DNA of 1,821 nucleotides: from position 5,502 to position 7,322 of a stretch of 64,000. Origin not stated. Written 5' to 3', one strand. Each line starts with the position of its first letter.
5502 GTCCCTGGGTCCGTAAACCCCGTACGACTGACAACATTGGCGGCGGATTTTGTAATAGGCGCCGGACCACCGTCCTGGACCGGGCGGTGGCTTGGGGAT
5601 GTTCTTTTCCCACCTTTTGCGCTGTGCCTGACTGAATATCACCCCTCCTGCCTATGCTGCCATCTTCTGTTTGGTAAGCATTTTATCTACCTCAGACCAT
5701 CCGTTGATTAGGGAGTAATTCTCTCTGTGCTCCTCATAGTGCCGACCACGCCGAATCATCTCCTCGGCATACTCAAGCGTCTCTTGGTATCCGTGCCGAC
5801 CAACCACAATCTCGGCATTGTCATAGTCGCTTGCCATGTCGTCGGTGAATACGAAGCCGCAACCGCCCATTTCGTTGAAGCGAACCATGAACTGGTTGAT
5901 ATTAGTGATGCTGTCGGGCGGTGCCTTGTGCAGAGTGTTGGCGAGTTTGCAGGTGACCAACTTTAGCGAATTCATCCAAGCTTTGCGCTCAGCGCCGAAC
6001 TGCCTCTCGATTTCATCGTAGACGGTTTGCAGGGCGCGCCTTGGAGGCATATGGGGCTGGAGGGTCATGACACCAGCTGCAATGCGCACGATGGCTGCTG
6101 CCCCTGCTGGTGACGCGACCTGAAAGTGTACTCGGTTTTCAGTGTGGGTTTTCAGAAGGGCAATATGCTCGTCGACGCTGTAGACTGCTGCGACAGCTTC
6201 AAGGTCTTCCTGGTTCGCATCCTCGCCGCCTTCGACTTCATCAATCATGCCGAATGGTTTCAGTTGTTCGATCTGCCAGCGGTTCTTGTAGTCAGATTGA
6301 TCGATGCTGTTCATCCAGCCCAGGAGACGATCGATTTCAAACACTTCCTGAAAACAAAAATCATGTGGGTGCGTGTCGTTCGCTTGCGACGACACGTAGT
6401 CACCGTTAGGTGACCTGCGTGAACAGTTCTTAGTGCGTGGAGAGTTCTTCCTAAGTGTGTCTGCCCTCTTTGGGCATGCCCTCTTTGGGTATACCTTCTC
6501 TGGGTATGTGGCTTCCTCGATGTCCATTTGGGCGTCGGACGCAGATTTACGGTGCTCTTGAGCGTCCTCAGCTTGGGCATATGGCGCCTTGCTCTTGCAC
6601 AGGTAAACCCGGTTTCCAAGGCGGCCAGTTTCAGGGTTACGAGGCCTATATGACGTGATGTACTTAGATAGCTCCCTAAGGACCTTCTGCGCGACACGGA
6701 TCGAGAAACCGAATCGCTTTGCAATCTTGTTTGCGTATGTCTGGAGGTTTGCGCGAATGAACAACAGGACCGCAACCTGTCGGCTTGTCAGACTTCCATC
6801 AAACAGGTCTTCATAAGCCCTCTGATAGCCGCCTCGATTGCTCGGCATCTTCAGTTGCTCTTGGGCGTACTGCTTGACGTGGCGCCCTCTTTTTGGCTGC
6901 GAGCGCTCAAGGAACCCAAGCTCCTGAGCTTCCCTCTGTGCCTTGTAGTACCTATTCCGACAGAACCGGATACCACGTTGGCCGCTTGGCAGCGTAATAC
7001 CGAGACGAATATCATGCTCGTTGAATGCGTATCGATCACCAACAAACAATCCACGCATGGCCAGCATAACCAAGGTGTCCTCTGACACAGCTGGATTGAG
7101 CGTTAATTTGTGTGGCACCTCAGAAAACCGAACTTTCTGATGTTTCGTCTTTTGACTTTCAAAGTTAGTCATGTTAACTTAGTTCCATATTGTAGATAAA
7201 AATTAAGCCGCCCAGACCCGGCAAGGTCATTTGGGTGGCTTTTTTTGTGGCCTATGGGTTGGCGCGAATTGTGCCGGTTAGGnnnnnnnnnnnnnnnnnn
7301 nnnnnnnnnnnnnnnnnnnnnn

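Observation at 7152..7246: Plasmid-style countertranscript RNA over the start of a phage-like replication gene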

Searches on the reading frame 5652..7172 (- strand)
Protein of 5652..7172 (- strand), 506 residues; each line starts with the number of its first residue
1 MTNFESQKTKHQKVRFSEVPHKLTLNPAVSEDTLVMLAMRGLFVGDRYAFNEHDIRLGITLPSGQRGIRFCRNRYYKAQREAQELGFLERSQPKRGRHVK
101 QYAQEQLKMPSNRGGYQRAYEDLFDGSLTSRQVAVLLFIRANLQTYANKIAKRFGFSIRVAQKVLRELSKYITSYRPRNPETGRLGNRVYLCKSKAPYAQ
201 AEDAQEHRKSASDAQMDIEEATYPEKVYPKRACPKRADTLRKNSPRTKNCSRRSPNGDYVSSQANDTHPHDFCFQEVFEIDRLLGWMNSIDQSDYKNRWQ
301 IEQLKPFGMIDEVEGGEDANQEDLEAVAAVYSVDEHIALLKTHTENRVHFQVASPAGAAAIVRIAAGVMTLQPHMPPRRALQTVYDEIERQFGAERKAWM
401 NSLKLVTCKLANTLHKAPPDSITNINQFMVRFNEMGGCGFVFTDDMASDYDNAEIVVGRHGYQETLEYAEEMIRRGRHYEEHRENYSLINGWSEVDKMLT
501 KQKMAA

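Call 8: search_protein_families(library=pfam, proteins=[window:5652-7172:-], max_evalue=0.01)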
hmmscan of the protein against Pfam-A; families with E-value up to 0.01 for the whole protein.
window:5652-7172:- (506 aa): 0 families

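Call 13: search_protein_families(library=phrogs, proteins=[window:5652-7172:-], max_evalue=0.01)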
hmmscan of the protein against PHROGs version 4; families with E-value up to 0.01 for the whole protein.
window:5652-7172:- (506 aa): 0 families

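Call 14: search_protein_families(library=ncbifam, proteins=[window:5652-7172:-], max_evalue=0.01)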
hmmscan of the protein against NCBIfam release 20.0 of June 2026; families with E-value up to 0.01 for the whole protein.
window:5652-7172:- (506 aa): 0 families

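Call 15: find_homologous_proteins(query=window:5652-7172:-)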
Query window:5652-7172:- (506 aa): 1 proteins with E <= 0.001 among 8000 candidates.
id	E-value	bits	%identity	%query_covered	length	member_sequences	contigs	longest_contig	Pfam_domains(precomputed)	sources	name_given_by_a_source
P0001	3.9e-250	849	99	73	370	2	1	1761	-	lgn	-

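Call 16: search_dna_similar(query=window:5652-7172:-, collection=phages, mode=protein)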
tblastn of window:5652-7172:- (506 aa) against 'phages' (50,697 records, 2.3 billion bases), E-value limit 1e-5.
No match.

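Call 17: search_dna_similar(query=window:5652-7172:-, collection=plasmids, mode=protein)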
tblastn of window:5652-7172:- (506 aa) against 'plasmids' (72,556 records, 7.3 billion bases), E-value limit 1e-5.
No match.

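Call 26: search_protein_representatives(protein=window:5652-7172:-)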
Query: 506 residues. Proteins with E-value up to 0.001 (for the whole library): 90; up to 1e-10: 23; up to 1e-30: 3. The best 90 are listed.
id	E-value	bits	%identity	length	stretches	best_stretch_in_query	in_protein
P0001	1.2e-250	849.0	99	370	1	137-506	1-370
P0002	4.5e-55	204.1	98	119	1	1-97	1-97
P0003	2.1e-39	152.5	33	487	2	15-198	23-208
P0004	6.8e-26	107.9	29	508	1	13-414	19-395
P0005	6.6e-20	88.2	31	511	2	14-235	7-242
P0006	4.7e-19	85.3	30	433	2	16-194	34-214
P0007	7.1e-18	81.5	31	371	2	13-197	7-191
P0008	1.0e-17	80.9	34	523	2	10-204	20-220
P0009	2.3e-17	79.8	29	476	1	16-434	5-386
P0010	6.2e-17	78.4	29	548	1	15-412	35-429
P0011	1.8e-16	76.8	30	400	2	12-168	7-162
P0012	4.2e-14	69.0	31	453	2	27-194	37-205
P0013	1.8e-13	67.0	32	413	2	13-187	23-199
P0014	4.2e-13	65.7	27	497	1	16-417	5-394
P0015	1.1e-12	64.3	34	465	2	19-170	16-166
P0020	9.6e-12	61.2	31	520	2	15-193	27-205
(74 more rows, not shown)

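Call 28: search_protein_families(library=pfam, alignment_id=A1, max_evalue=0.01)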
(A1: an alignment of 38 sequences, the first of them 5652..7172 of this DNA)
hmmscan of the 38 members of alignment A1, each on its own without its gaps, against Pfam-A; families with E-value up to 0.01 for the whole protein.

A. member 1, window:5652-7172:- (506 aa): 0 families

B. families by the number of members that match (of 38 scanned): 19 families
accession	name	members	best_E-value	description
PF12802.13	MarR_2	27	5.8e-11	MarR family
PF00392.27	GntR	11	1.2e-05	Bacterial regulatory proteins, gntR family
PF09339.16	HTH_IclR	10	9.5e-05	IclR helix-turn-helix domain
PF13412.12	HTH_24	7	3.6e-05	Winged helix-turn-helix DNA-binding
PF01047.28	MarR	7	0.00017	MarR family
PF01978.25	TrmB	6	0.0003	Sugar-specific transcriptional regulator TrmB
PF02082.26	Rrf2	3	5.3e-05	Iron-dependent Transcriptional regulator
PF24034.1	DUF7343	3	5.6e-05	Domain of unknown function (DUF7343)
PF13730.12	HTH_36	3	0.00071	Helix-turn-helix domain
PF13545.12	HTH_Crp_2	2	0.0033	Crp-like helix-turn-helix domain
PF12840.13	HTH_20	2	0.0037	Helix-turn-helix domain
PF25213.1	HVO_A0261_N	1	0.0024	HVO_A0261 N-terminal domain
PF04157.22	EAP30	1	0.0037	EAP30/Vps36 family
PF16365.12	EutK_C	1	0.0038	Ethanolamine utilization protein EutK C-terminus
PF08222.17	HTH_CodY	1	0.0039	CodY helix-turn-helix domain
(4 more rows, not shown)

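Call 29: search_solved_structures(query=A1, max_evalue=1)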
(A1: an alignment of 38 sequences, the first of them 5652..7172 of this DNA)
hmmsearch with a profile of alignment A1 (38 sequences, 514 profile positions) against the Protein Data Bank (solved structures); distinct sequences matched with E-value up to 1: 22.
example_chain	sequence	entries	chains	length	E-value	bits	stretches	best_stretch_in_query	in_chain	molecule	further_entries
6cmv_A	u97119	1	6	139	0.0023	20.3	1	145-201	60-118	Transcriptional regulator Lrs14-like protein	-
2ra5_A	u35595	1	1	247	0.0038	19.6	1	148-177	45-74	Putative transcriptional regulator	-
2d1h_A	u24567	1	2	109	0.0062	18.9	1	144-185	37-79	109aa long hypothetical transcriptional regulator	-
4egy_A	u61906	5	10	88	0.014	17.7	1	146-176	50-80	Arabinose metabolism transcriptional repressor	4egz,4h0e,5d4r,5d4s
3i71_A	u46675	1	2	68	0.031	16.6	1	143-180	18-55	Ethanolamine utilization protein eutK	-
7u37_A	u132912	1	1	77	0.032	16.6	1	135-194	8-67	Ferrous iron transport protein C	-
5kvr_A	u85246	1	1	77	0.036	16.4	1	147-177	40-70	Pyruvate dehydrogenase complex repressor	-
4u0y_A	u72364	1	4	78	0.048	16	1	146-179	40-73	HTH-type transcriptional repressor YvoA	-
2lvs_A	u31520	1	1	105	0.072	15.4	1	144-182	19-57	Putative uncharacterized protein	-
4cic_A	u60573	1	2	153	0.076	15.3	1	137-177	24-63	TRANSCRIPTIONAL REGULATOR, BADM/RRF2 FAMILY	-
5zr4_A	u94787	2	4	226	0.17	14.2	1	142-176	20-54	Metal-dependent transcriptional regulator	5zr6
3zpl_A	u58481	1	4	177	0.22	13.8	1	55-123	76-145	PUTATIVE MARR-FAMILY TRANSCRIPTIONAL REPRESSOR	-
3f8m_A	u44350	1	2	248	0.26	13.6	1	146-177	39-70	GntR-family protein transcriptional regulator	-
2wv0_A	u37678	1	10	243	0.27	13.5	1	147-179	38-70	HTH-TYPE TRANSCRIPTIONAL REPRESSOR YVOA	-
4u0v_A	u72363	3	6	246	0.28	13.5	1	147-179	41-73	HTH-type transcriptional repressor YvoA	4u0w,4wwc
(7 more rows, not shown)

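Call 32: find_related_loci(query=window:5652-7172:-, collection=genome_contigs, flank=5000)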
Query window:5652-7172:- (506 aa) in genome_contigs; peptide patterns used: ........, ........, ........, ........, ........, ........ (x = any residue, [..] = any of these).
45 stretches matched a pattern, but none encodes a relative of the query by tblastn (E <= 1e-3).

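Call 33: find_homologous_proteins(query=A1, max_evalue=0.00001)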
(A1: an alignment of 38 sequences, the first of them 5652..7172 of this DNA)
Query A1 (38 sequences) (506 aa, profile of the alignment): 1 proteins with E <= 0.00001 among 8000 candidates.
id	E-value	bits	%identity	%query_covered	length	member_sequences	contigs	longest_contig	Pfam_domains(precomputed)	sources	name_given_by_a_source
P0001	1.0e-68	251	99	73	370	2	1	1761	-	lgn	-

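Call 34: find_related_loci(query=P0003, collection=metagenome_contigs, flank=3000)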
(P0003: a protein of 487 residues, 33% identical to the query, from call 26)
Query P0003 (487 aa) in metagenome_contigs; peptide patterns used: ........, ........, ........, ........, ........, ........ (x = any residue, [..] = any of these).
111 stretches matched a pattern, but none encodes a relative of the query by tblastn (E <= 1e-3).

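Call 35: find_encoding_contigs(protein=window:5652-7172:-, flank=10000)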
Protein window:5652-7172:- (506 aa): no gene with exactly this product is on record in the collection.

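Call 40: predict_structure(alignment_id=A1)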
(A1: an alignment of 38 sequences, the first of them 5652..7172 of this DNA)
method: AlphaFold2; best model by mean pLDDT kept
length: 506 residues; sequences in the alignment: 38
mean_pLDDT: 82.4   pTM: 0.46
mean pLDDT of the five models: 82.4, 81.4, 80.8, 80.8, 80.6
residues with pLDDT >= 90: 308; 70-90: 92; 50-70: 29; < 50: 77
segments of 3 or more residues with pLDDT < 50: 1-10, 207-267, 312-316
pLDDT, mean of each block of 10 residues (from residue 1): 40 84 98 97 91 93 92 96 97 89 94 96 95 98 96 98 98 94 95 75 52 39 34 33 33 39 48 90 91 78 81 55 94 96 96 96 95 91 96 90 95 77 76 84 91 88 93 89 84 95 91
secondary structure, 60 per line:
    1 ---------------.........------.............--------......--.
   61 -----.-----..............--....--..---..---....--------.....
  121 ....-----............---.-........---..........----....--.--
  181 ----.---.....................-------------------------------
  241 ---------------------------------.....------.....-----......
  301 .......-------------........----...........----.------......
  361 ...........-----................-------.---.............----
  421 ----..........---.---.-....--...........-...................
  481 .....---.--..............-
elements in order: E16-20 H21-24 H31-43 H52-57 H72-85 E88-91 E104-107 E116-120 H121-124 H130-141 H147-154 H158-167 E172-175 E189-192 H193-209 H274-278 H285-289 H295-307 H321-328 H333-343 H355-371 H377-392 H404-416 H425-434 H444-447 H450-460 H462-485 H492-505

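Call 43: find_related_loci(query=A2, collection=genome_contigs, flank=3000)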
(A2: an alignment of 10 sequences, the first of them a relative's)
Query A2 (548 aa) in genome_contigs; peptide patterns used: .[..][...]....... (x = any residue, [..] = any of these).
22 stretches matched a pattern; 4 encode a relative of the query (tblastn E <= 1e-3); 4 distinct loci.
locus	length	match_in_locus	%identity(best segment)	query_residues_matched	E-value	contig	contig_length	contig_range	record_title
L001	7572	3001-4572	79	11-543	0e+0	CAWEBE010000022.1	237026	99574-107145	MAG: uncultured Alphaproteobacteria bacterium isolate MFD05567.bin.1.164 genome assembly, contig: contig_15862, whole ge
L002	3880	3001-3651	36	35-263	6e-33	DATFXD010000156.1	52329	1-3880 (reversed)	MAG TPA_asm: Hyphomicrobiaceae bacterium isolate SMAG_U9508 k141_229964, whole genome shotgun sequence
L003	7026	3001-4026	29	36-543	6e-17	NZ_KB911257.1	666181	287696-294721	Hyphomicrobium zavarzinii ATCC 27496 strain ZV-622 F812DRAFT_scaffold00003.3, whole genome shotgun sequence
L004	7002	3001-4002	29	36-542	2e-15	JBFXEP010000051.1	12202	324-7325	MAG: Hyphomicrobium sp. isolate CA_2019_TPIn_119 NODE_18664_length_12202_cov_4.602402_TPIn, whole genome shotgun sequenc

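Call 44: find_related_loci(query=A2, collection=viral_contigs, flank=3000)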
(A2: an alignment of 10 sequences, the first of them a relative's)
Query A2 (548 aa) in viral_contigs; peptide patterns used: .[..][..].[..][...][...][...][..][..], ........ (x = any residue, [..] = any of these).
44 stretches matched a pattern, but none encodes a relative of the query by tblastn (E <= 1e-3).

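Call 45: fold_search(model_id=the predicted structure, library=pdb)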
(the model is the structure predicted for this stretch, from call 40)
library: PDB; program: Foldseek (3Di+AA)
matches with E <= 10: 625; with E <= 0.001: 0
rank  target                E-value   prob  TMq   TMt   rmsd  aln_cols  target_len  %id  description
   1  5yhy                  2.3e-02  1.00  0.12  0.39  12.4        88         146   27  Structure of Lactococcus lactis ZitR, C30S mutant (released 2017-12-06)
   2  5yhz                  3.1e-02  1.00  0.12  0.40  12.5        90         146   27  Structure of Lactococcus lactis ZitR, E41A mutant (released 2017-12-06)
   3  6pln_B                4.3e-02  1.00  0.12  0.53  12.9        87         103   20  X-ray crystal structure of Pyrococcus furiosus general transcription factor TFE-alpha (released 2020-07-08)
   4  5yi0_A                4.8e-02  1.00  0.12  0.40  12.4        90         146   28  Structure of Lactococcus lactis ZitR, C30AH42A mutant (released 2017-12-06)
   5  6fi9_A                5.0e-02  1.00  0.12  0.40  12.8        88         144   28  Crystal Structure of a zinc-responsive MarR family member, Lactococcus lactis ZitR (released 2019-02-20)
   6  5yhx_N                5.3e-02  1.00  0.12  0.39  12.6        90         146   28  Structure of Lactococcus lactis ZitR, wild type (released 2017-12-06)
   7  5yi3_E                6.1e-02  1.00  0.12  0.39  12.8        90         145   30  Structure of Lactococcus lactis ZitR, C30S mutant in complex with DNA (released 2017-12-06)
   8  6xjf_B                6.7e-02  1.00  0.12  0.51  12.0        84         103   21  X-ray crystal structure of Pyrococcus furiosus general transcription factor TFE-alpha (SeMet labeled protein) (released 2020-07-08)
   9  6kf4_G                6.7e-02  1.00  0.11  0.32  14.5        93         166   15  Cryo-EM structure of Thermococcus kodakarensis RNA polymerase (released 2020-07-01)
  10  5yi1                  7.0e-02  1.00  0.12  0.42  12.1        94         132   26  Structure of Lactococcus lactis ZitR, C30AH42A mutant in apo form (released 2017-12-06)
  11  5yhx_A                7.3e-02  1.00  0.12  0.41  12.4        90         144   30  Structure of Lactococcus lactis ZitR, wild type (released 2017-12-06)
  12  8cli_A                8.1e-02  0.98  0.14  0.13  19.0       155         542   11  TFIIIC TauB-DNA monomer (released 2023-06-21)
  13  6xjf_G                8.9e-02  1.00  0.12  0.51  12.1        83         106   22  X-ray crystal structure of Pyrococcus furiosus general transcription factor TFE-alpha (SeMet labeled protein) (released 2020-07-08)
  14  5yhx_M                1.2e-01  1.00  0.12  0.40  12.4        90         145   28  Structure of Lactococcus lactis ZitR, wild type (released 2017-12-06)
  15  6cmv_B                1.3e-01  1.00  0.12  0.49  11.3        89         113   19  Crystal structure of Archaeal Biofilm Regulator (AbfR2) from Sulfolobus acidocaldarius (released 2018-11-14)
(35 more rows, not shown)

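Call 92: find_related_loci(query=P0003, collection=viral_contigs, flank=3000)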
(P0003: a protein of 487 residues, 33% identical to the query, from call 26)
Query P0003 (487 aa) in viral_contigs; peptide patterns used: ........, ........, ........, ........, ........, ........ (x = any residue, [..] = any of these).
4 stretches matched a pattern, but none encodes a relative of the query by tblastn (E <= 1e-3).

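Call 93: find_related_loci(query=P0004, collection=viral_contigs, flank=3000)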
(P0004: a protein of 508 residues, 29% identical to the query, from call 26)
Query P0004 (508 aa) in viral_contigs; peptide patterns used: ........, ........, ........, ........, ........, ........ (x = any residue, [..] = any of these).
No stretch of DNA in the collection matches any of the patterns.

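Call 94: search_dna_similar(query=P0010, collection=plasmids, mode=protein, max_evalue=0.001, max_rows=15)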
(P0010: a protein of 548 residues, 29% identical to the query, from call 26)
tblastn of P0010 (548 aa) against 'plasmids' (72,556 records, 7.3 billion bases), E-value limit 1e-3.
No match.

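Call 95: search_dna_similar(query=P0010, collection=phages, mode=protein, max_evalue=0.001, max_rows=15)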
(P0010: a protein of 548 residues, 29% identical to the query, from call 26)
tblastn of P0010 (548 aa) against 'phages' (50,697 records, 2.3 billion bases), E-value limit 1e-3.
No match.
